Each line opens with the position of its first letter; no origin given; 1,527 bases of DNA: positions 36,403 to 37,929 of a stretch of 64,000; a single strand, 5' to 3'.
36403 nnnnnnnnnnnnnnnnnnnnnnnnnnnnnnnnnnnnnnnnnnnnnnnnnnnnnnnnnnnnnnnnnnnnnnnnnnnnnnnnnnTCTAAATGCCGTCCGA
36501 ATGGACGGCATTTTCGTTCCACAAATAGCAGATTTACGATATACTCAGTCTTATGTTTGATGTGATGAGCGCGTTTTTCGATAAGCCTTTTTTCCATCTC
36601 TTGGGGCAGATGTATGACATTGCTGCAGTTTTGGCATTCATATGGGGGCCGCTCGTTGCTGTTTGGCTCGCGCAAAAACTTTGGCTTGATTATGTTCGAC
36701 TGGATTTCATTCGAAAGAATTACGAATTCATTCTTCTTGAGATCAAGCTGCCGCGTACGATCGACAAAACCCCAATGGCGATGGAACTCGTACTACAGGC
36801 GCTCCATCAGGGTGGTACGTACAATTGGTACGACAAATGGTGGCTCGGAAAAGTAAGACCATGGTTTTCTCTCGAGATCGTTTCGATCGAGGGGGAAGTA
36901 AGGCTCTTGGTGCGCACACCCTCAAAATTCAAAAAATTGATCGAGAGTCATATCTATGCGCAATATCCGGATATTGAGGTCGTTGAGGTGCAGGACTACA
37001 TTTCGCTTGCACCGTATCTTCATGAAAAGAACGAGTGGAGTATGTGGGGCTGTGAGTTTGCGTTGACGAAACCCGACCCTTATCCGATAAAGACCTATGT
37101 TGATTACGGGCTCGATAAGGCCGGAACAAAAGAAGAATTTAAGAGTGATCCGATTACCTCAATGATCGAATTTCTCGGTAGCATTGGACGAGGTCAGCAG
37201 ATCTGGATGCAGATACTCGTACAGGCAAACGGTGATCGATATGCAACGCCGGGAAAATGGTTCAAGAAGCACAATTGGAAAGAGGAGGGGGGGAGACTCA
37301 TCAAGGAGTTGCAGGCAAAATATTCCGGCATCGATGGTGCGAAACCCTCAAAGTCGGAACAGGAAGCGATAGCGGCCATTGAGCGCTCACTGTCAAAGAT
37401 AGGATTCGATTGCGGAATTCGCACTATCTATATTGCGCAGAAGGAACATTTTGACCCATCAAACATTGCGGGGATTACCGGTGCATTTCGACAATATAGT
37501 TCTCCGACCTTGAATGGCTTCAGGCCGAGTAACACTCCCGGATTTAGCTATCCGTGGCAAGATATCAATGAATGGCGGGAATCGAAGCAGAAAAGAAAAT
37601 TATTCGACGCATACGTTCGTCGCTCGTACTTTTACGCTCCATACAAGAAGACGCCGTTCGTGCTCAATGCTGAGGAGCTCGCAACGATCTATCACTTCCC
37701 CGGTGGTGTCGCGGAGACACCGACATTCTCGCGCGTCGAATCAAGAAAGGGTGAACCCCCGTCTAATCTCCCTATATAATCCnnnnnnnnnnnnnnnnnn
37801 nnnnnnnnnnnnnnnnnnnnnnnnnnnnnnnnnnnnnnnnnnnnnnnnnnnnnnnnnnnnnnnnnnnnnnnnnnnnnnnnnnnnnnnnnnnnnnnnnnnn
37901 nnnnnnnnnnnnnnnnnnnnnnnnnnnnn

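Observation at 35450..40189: Sigma-region-4/HARE-HTH fusion protein heading a cell-wall cluster (hypothetical membrane protein, mltG, murC)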

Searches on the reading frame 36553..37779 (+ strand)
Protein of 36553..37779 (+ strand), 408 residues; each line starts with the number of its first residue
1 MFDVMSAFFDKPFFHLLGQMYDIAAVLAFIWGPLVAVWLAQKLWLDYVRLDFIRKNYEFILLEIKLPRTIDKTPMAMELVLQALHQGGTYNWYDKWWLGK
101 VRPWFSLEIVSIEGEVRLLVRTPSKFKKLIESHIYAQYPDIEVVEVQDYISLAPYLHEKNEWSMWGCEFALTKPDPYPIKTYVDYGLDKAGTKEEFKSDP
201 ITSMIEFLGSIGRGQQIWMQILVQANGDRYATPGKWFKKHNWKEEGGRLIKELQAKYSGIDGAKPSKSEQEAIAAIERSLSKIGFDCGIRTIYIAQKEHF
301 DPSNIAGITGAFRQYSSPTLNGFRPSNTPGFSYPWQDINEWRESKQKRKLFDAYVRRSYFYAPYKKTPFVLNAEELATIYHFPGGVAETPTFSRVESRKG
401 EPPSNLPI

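Call 3: search_protein_families(library=pfam, proteins=[window:36553-37779:+], max_evalue=1)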
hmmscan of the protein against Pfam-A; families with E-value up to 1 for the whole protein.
window:36553-37779:+ (408 aa): 1 family
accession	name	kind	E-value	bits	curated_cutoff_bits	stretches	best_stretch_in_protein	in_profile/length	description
PF13220.11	DUF4028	-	0.021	15.1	25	1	224-249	19-42/65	Protein of unknown function (DUF4028)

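Call 4: search_protein_families(library=ncbifam, proteins=[window:36553-37779:+], max_evalue=1)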
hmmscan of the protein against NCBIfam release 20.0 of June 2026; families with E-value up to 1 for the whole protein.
window:36553-37779:+ (408 aa): 1 family
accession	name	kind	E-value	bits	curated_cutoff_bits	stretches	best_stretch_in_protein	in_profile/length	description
NF005548.0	PRK07208.1-4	equivalog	0.096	11.3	389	1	117-176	302-357/488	hypothetical protein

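Call 8: find_homologous_proteins(query=window:36553-37779:+)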
Query window:36553-37779:+ (408 aa): 4008 proteins with E <= 0.001 among 6540 candidates; the best 120 are listed.
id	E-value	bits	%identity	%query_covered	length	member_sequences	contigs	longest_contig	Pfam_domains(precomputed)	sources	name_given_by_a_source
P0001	2.2e-250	849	85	100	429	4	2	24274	PF26449.1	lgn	-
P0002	2.7e-240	816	83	100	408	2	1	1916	PF26449.1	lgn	-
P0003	4.0e-233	792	80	100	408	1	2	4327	PF26449.1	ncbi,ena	-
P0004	3.2e-232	790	81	100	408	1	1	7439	PF26449.1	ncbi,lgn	-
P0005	1.4e-229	781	77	100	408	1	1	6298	PF26449.1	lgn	-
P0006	3.7e-227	773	77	100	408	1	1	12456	PF26449.1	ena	-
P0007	2.2e-222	757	77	100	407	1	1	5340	PF26449.1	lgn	-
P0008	1.4e-217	741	75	99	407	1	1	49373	PF26449.1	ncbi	-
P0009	2.1e-214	731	74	100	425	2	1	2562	PF26449.1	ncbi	-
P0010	2.9e-213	727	73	100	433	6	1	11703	PF26449.1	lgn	-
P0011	6.5e-212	723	73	100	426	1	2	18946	PF26449.1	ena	-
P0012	1.2e-210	718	73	99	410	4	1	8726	PF26449.1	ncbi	-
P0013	1.5e-208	712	73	99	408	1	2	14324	PF26449.1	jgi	jgi:hypothetical protein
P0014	8.4e-208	709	72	100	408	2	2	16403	PF26449.1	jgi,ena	-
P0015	2.4e-207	708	71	100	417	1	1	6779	PF26449.1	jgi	jgi:hypothetical protein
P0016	5.4e-207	706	72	100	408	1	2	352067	PF26449.1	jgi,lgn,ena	-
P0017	5.3e-205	700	71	100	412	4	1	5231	PF26449.1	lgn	-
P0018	4.3e-204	697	70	99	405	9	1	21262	PF26449.1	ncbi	-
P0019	2.8e-203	694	71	100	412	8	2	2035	PF26449.1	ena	-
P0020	9.8e-203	692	71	97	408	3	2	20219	PF26449.1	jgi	jgi:hypothetical protein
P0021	4.8e-202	690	70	100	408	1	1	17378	PF26449.1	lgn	-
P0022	1.7e-201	688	70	100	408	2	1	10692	PF26449.1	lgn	-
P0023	2.8e-200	684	70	98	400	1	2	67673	PF26449.1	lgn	-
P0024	7.5e-198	676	69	100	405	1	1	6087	PF26449.1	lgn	-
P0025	5.0e-194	664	68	100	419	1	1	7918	PF26449.1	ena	-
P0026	1.1e-193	663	69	100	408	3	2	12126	PF26449.1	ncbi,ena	-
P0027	5.1e-192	657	67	100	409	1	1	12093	PF26449.1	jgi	jgi:hypothetical protein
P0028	3.6e-191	654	65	100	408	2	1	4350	PF26449.1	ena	-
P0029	2.9e-190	651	66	100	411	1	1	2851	PF26449.1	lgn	-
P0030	4.6e-190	651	67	100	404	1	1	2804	PF26449.1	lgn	-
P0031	1.6e-189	649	65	100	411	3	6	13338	PF26449.1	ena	-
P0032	2.3e-188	645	67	100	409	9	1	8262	PF26449.1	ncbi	-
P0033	2.6e-188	645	66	100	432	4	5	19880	PF26449.1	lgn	-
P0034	2.7e-188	645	65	100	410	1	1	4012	PF26449.1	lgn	-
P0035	3.6e-187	641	67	100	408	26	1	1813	PF26449.1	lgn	-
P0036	1.0e-186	640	66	100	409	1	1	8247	PF26449.1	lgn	-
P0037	2.3e-185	635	67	96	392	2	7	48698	PF26449.1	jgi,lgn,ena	-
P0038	1.0e-184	633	67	100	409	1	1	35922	PF26449.1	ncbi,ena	-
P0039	1.3e-184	633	66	98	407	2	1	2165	PF26449.1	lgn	-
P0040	2.5e-184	632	66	96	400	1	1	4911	PF26449.1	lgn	-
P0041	5.3e-184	631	65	100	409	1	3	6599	PF26449.1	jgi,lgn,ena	-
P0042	5.7e-184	631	66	97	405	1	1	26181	PF26449.1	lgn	-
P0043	6.8e-184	630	64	100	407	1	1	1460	PF26449.1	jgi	jgi:hypothetical protein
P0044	1.3e-183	629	64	100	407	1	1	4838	PF26449.1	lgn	-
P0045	1.4e-183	629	65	99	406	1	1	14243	PF26449.1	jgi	jgi:hypothetical protein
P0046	6.3e-183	627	63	100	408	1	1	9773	PF26449.1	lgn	-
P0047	7.1e-183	627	65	98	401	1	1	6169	PF26449.1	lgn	-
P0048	1.5e-182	626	63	100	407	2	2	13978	PF26449.1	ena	-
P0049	2.0e-182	625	64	100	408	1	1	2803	PF26449.1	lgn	-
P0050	7.5e-181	620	64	100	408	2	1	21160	PF26449.1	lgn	-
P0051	2.8e-180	618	65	98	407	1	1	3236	PF26449.1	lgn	-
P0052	3.0e-180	618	62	100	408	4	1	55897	PF26449.1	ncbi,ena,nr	ncbi:MAG: hypothetical protein A2762_04735 [Candidatus Lloydbacteria bacterium RIFCSPHIGHO2_01_FULL_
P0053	1.1e-179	616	63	100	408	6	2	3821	PF26449.1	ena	-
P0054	3.0e-178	612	62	100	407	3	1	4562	PF26449.1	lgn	-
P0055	9.6e-177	607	62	100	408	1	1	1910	PF26449.1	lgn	-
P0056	5.7e-176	604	60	100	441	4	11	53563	PF26449.1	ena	-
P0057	5.9e-176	604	61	100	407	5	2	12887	PF26449.1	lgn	-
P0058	3.1e-175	602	65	96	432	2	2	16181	PF26449.1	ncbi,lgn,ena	-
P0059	7.7e-174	597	61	100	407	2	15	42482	PF26449.1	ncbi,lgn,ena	-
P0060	3.0e-172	592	63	97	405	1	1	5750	PF26449.1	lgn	-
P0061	1.9e-169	583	60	98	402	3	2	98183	PF26449.1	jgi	jgi:hypothetical protein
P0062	2.0e-167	576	61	98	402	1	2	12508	PF26449.1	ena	-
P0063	8.6e-162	557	61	95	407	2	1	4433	PF26449.1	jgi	-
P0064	7.4e-161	554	58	100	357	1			PF26449.1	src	-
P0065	3.5e-159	549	60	99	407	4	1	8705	PF26449.1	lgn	-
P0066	4.8e-159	548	60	97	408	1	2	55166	PF26449.1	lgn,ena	-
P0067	4.0e-157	542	59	97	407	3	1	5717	PF26449.1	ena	-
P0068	2.2e-156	540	59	96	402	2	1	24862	PF26449.1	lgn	-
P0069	5.3e-155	535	56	99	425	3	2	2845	PF26449.1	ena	-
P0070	5.3e-155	535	56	99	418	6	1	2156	PF26449.1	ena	-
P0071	6.6e-155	535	59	96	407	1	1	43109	PF26449.1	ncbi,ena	-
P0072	3.1e-148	513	60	88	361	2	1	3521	PF26449.1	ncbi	ncbi:MAG: hypothetical protein AAB869_01035, partial [Patescibacteria group bacterium]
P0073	2.5e-145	503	55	100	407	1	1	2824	PF26449.1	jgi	-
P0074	2.4e-142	493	56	93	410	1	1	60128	PF26449.1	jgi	jgi:hypothetical protein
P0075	1.1e-141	491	52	100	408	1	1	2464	PF26449.1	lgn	-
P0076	1.3e-141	491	67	75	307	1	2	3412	PF26449.1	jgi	jgi:hypothetical protein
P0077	2.8e-141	490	52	100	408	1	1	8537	PF26449.1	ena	-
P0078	2.2e-140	487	53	97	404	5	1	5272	PF26449.1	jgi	-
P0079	3.5e-140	486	56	93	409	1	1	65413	PF26449.1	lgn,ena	-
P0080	5.2e-140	486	56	93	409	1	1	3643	PF26449.1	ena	-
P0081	6.3e-140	485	55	97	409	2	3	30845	PF26449.1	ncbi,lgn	-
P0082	6.8e-139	482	55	92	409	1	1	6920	PF26449.1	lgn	-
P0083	1.2e-138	481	55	93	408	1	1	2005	PF26449.1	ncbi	-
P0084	1.4e-138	481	54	97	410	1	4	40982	PF26449.1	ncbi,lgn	-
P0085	3.1e-138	480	56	93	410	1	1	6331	PF26449.1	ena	-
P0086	1.7e-137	477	56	92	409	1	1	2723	PF26449.1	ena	-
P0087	1.8e-137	477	53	98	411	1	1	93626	PF26449.1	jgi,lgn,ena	-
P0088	2.9e-137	477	53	97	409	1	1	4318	PF26449.1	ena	-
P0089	4.9e-137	476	53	100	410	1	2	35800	PF26449.1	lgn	-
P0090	2.8e-136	473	51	99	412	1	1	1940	PF26449.1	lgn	-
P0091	6.6e-136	472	57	93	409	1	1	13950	PF26449.1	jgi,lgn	-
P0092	1.0e-135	472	53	99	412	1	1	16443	PF26449.1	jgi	jgi:hypothetical protein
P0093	1.5e-135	471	53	97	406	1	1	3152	PF26449.1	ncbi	-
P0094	2.1e-135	471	56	92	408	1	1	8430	PF26449.1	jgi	-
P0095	2.8e-135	470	52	100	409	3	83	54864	PF26449.1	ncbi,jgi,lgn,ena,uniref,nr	ncbi:MAG: hypothetical protein CO088_04045 [Candidatus Yonathbacteria bacterium CG_4_9_14_0_8_um_fil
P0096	3.1e-135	470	53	97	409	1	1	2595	PF26449.1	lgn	-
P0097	4.0e-135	470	55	92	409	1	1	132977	PF26449.1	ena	-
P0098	8.5e-135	469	55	93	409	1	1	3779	PF26449.1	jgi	-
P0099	7.6e-134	465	57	93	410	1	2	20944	PF26449.1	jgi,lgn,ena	-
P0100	1.2e-133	465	54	96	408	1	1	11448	PF26449.1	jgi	-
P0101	1.5e-133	464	53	100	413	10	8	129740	PF26449.1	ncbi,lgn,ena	ncbi:MAG: hypothetical protein AAB523_00510 [Patescibacteria group bacterium]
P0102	2.5e-133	464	54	95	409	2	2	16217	PF26449.1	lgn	-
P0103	4.8e-133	463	51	98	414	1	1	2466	PF26449.1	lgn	-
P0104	8.8e-133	462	53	96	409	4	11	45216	PF26449.1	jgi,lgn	jgi:hypothetical protein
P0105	1.4e-132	461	52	94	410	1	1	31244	PF26449.1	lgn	-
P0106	3.2e-132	460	52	97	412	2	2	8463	PF26449.1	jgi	-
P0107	4.5e-132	460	52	100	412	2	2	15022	PF26449.1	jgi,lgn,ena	-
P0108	8.3e-132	459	53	93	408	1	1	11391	PF26449.1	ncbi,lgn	-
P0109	2.3e-131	457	49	97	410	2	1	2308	PF26449.1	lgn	-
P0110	2.3e-131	457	52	98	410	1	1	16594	PF26449.1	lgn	-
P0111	4.1e-131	456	52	99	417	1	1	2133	PF26449.1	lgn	-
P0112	5.9e-131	456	53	95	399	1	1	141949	PF26449.1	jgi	-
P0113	6.1e-131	456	55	93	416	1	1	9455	PF26449.1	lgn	-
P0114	6.3e-131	456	49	100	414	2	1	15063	PF26449.1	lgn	-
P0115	8.8e-131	455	48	100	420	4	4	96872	PF26449.1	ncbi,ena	-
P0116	1.2e-130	455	53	93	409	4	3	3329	PF26449.1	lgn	-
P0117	1.3e-130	455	52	99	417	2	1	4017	PF26449.1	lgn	-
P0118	2.2e-130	454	52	94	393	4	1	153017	PF26449.1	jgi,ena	-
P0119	2.2e-130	454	53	90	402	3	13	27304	PF26449.1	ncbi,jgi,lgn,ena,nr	ncbi:MAG TPA: hypothetical protein VJ103_02080 [Candidatus Paceibacterota bacterium]|nr:hypothetical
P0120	3.4e-130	453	52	94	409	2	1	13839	PF26449.1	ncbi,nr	ncbi:MAG: hypothetical protein BMS9Abin13_430 [Patescibacteria group bacterium]|nr:MAG: hypothetical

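Call 21: find_related_loci(query=A1, collection=genome_contigs, flank=8000)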
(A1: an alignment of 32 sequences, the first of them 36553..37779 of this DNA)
Query A1 (408 aa) in genome_contigs; peptide patterns used: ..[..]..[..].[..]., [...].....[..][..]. (x = any residue, [..] = any of these).
600 stretches matched a pattern (row limit reached: there are more); 596 encode a relative of the query (tblastn E <= 1e-3); the best 80 are kept; 80 distinct loci.
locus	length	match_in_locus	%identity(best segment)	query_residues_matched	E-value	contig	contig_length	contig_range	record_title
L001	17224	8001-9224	83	1-408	0e+0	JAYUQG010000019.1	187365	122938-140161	MAG: bacterium isolate GL114_DN_metabat_102 GL114_DN_metabat_102_18, whole genome shotgun sequence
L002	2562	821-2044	74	1-408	0e+0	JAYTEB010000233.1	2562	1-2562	MAG: Candidatus Lloydbacteria bacterium isolate GFS_1902 GFS_1902_232, whole genome shotgun sequence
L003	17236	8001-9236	71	1-408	0e+0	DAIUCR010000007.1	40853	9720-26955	MAG TPA_asm: Patescibacteria group bacterium isolate CTOTU11756 NODE_268_length_40853_cov_15.140080, whole genome shotgu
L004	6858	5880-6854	66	1-324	4e-147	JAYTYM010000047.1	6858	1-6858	MAG: bacterium isolate GFS_6115 GFS_6115_46, whole genome shotgun sequence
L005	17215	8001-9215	67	4-408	0e+0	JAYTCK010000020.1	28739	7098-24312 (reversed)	MAG: bacterium isolate GFS_1518 GFS_1518_19, whole genome shotgun sequence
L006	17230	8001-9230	50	4-408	3e-133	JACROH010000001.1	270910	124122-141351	MAG: Candidatus Lloydbacteria bacterium isolate NC_groundwater_1956_Pr3_S-0.2um_47_5 scaffold_62052, whole genome shotgu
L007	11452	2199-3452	50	6-408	4e-131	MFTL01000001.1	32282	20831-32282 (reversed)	MAG: Candidatus Nomurabacteria bacterium RIFCSPHIGHO2_01_FULL_39_9 rifcsphigho2_01_scaffold_10216, whole genome shotgun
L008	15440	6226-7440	54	13-408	1e-141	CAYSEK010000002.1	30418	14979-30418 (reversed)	MAG TPA_asm: uncultured Candidatus Saccharibacteria bacterium isolate SRP128015_co3_135 genome assembly, contig: NODE_12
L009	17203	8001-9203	51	13-407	2e-127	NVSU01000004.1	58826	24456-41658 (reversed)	MAG: Candidatus Wolfebacteria bacterium isolate NORP133 Contig_source1383C_1285, whole genome shotgun sequence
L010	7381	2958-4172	47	9-408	6e-126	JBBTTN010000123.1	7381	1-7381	MAG: Patescibacteria group bacterium isolate H52-bin079 H52_bin079_000000000123, whole genome shotgun sequence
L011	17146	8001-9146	52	33-408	5e-126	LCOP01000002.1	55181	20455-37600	MAG: Parcubacteria group bacterium GW2011_GWA1_47_8 UY07_C0002, whole genome shotgun sequence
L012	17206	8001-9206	50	16-408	1e-124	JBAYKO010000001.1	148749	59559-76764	MAG: Candidatus Paceibacterota bacterium isolate SO_2016_GW1_81 scaffold00240_OW334_2016, whole genome shotgun sequence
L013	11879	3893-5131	50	17-408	6e-124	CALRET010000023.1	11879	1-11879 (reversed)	MAG: Candidatus Nomurabacteria bacterium isolate MaH-04nov19-107 genome assembly, contig: MaH-04nov19-C13954, whole geno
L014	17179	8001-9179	48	14-408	5e-124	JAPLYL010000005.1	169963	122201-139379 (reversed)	MAG: Candidatus Parcubacteria bacterium isolate LacPavin_0920_WC57_MAG_42_180 LacPavin_0920_WC57_scaffold_165034, whole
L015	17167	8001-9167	52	28-408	7e-122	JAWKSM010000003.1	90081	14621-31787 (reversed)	MAG: Candidatus Paceibacterota bacterium isolate ABC1.149 ABC1.149.fa-3, whole genome shotgun sequence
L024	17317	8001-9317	47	1-408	2e-119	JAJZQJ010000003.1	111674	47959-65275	MAG: bacterium isolate SKS1.bin43 NODE_233_length_111674_cov_2.954997, whole genome shotgun sequence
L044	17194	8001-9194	47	19-408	2e-113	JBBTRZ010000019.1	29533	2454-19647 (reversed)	MAG: Patescibacteria group bacterium isolate H51-bin050_1 H51_bin050_1_000000000019, whole genome shotgun sequence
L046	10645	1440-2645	48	16-408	2e-113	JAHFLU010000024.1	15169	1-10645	MAG: bacterium isolate nzgw440 NODE_2467_length_15170_cov_5.447073, whole genome shotgun sequence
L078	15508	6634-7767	44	16-408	3e-106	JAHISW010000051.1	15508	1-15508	MAG: Patescibacteria group bacterium isolate MM_PC_MetaG.mb.190 MM_PC_MetaG.mb.190_k141_990829, whole genome shotgun seq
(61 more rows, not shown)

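Call 27: predict_structure(alignment_id=A1)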
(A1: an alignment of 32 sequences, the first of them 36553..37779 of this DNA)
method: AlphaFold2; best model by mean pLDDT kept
length: 408 residues; sequences in the alignment: 32
mean_pLDDT: 83.4   pTM: 0.81
mean pLDDT of the five models: 83.4, 82.7, 79.9, 79.3, 79.3
residues with pLDDT >= 90: 144; 70-90: 205; 50-70: 45; < 50: 14
segments of 3 or more residues with pLDDT < 50: 387-390, 395-401, 406-408
pLDDT, mean of each block of 10 residues (from residue 1): 66 80 87 93 91 91 82 79 79 88 94 91 92 86 87 69 91 91 79 65 87 92 91 84 89 78 75 88 94 91 91 88 89 76 86 90 91 93 60 50 51
secondary structure, 60 per line:
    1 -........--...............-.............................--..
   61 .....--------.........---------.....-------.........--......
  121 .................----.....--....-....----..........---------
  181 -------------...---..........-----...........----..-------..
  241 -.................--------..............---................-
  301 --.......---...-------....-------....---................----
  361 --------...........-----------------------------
elements in order: H2-9 H12-26 H28-56 E59-65 H74-82 H92-96 E104-112 E115-123 H124-137 E142-146 H149-152 H154-157 E162-171 H200-209 E215-225 H242-258 H267-280 E284-296 H303-309 E323-326 H334-337 H341-356 E369-372 H373-379

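Call 33: search_solved_structures(query=A1, max_evalue=10)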
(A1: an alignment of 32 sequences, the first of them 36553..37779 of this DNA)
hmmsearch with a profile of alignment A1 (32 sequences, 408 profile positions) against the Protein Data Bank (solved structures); distinct sequences matched with E-value up to 10: 0.

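Call 35: search_protein_families(library=phrogs, proteins=[window:36553-37779:+], max_evalue=1)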
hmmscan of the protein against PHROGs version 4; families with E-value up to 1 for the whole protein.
window:36553-37779:+ (408 aa): 3 families
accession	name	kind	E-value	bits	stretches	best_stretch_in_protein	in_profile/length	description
phrog_36078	-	unknown function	0.04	15.1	1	30-62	9-41/73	-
phrog_5156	-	unknown function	0.042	12.9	1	102-151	76-126/824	-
phrog_3674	-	unknown function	0.41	11.7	1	123-151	22-50/57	-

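Call 39: search_protein_representatives(alignment_id=A1)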
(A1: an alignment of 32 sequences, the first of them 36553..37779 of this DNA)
Query: 32 sequences, 408 profile positions. Proteins with E-value up to 0.001 (for the whole library): 2751; up to 1e-10: 1807; up to 1e-30: 979. The best 150 are listed.
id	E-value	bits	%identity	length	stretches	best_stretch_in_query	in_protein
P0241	3.9e-162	556.3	-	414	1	7-408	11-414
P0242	7.6e-159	545.4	-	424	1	18-408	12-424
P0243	1.3e-158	544.6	-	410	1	10-408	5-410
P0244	9.1e-158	541.9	-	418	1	8-408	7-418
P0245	1.0e-153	528.5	-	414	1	5-408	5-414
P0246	1.1e-152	525.1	-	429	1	22-408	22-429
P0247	2.4e-152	524.0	-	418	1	12-407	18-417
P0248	3.1e-149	513.7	-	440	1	9-408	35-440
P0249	1.6e-148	511.4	-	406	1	1-408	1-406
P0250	5.9e-148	509.5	-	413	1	8-408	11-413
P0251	3.9e-144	497.0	-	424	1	20-408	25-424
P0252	4.6e-144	496.7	-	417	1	11-408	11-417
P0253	4.2e-143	493.6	-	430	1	15-407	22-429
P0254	7.1e-142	489.5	-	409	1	11-408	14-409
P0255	4.3e-141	487.0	-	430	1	12-408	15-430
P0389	1.0e-96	340.8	-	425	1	3-407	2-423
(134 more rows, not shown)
